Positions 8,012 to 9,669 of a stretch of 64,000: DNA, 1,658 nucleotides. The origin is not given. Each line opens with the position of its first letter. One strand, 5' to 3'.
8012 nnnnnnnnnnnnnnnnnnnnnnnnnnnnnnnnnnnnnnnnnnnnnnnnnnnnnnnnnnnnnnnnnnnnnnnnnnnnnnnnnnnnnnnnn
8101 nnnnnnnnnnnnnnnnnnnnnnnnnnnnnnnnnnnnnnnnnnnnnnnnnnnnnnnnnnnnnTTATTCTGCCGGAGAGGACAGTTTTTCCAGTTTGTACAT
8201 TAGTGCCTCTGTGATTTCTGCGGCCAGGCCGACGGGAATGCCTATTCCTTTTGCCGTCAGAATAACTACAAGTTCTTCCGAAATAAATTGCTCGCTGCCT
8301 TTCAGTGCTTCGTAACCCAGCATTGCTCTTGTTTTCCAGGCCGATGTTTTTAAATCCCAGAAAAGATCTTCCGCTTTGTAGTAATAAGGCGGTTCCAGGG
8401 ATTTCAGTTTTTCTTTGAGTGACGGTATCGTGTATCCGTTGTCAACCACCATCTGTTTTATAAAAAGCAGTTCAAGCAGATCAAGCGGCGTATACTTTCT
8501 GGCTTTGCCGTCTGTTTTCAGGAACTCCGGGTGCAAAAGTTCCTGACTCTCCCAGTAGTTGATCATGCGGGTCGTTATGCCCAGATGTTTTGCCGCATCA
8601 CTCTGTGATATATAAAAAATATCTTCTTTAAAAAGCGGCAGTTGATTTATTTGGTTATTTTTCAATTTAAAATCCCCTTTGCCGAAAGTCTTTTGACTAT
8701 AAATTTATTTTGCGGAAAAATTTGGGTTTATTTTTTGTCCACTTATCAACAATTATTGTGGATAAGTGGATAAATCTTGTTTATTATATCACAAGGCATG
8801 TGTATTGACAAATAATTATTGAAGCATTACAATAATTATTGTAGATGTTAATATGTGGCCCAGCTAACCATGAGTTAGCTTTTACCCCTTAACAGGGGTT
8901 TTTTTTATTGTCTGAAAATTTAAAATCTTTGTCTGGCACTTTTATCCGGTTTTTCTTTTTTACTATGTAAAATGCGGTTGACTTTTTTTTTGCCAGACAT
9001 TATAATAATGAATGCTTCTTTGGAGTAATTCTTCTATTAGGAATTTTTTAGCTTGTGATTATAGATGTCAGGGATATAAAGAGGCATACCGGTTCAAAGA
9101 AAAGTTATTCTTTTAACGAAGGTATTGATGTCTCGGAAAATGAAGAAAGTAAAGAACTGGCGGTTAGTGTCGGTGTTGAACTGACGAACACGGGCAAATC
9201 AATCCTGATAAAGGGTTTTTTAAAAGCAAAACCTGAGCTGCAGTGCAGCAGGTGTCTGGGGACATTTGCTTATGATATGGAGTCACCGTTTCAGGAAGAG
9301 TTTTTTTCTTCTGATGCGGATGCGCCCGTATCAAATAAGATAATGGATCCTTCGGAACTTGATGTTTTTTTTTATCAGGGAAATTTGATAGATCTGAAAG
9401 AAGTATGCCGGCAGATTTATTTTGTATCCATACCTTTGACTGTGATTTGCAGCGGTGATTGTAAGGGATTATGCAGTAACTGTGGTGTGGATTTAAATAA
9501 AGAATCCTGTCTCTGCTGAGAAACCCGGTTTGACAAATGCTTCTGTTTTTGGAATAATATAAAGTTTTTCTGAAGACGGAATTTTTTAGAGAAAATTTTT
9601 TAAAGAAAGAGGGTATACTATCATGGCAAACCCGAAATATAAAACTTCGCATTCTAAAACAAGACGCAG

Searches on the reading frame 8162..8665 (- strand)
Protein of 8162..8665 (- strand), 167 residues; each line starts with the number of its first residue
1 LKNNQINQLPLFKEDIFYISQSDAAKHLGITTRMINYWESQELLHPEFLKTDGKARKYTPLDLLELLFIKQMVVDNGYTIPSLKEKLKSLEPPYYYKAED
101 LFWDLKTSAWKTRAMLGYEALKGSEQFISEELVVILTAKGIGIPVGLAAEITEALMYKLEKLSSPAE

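Call 75: search_protein_families(library=pfam, proteins=[window:8162-8665:-], max_evalue=0.00001)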
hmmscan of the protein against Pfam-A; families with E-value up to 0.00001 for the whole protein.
window:8162-8665:- (167 aa): 1 family
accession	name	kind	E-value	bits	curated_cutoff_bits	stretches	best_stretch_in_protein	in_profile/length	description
PF13411.12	MerR_1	-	1.8e-12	47.6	21.6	1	22-89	4-68/69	MerR HTH family regulatory protein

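Call 95: search_protein_families(library=ncbifam, proteins=[window:8162-8665:-], max_evalue=0.00001)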
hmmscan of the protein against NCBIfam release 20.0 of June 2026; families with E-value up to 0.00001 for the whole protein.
window:8162-8665:- (167 aa): 1 family
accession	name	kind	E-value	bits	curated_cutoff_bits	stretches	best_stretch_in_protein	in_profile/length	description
TIGR02044.1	CueR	equivalog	5.3e-06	26.5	147.4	1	22-85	4-65/127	Cu(I)-responsive transcriptional regulator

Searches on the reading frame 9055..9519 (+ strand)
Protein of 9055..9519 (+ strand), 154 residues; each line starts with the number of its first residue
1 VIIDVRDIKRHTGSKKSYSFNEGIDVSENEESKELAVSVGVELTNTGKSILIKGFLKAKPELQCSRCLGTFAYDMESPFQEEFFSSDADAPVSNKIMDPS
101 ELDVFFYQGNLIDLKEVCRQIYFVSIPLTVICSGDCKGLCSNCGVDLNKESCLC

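Call 79: search_protein_families(library=pfam, proteins=[window:9055-9519:+], max_evalue=0.00001)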
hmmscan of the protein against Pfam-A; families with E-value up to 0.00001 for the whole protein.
window:9055-9519:+ (154 aa): 1 family
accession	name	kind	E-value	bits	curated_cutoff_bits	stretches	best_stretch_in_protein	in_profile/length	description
PF02620.22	YceD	-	1.4e-19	70.7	33.2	1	53-154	2-103/119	Large ribosomal RNA subunit accumulation protein YceD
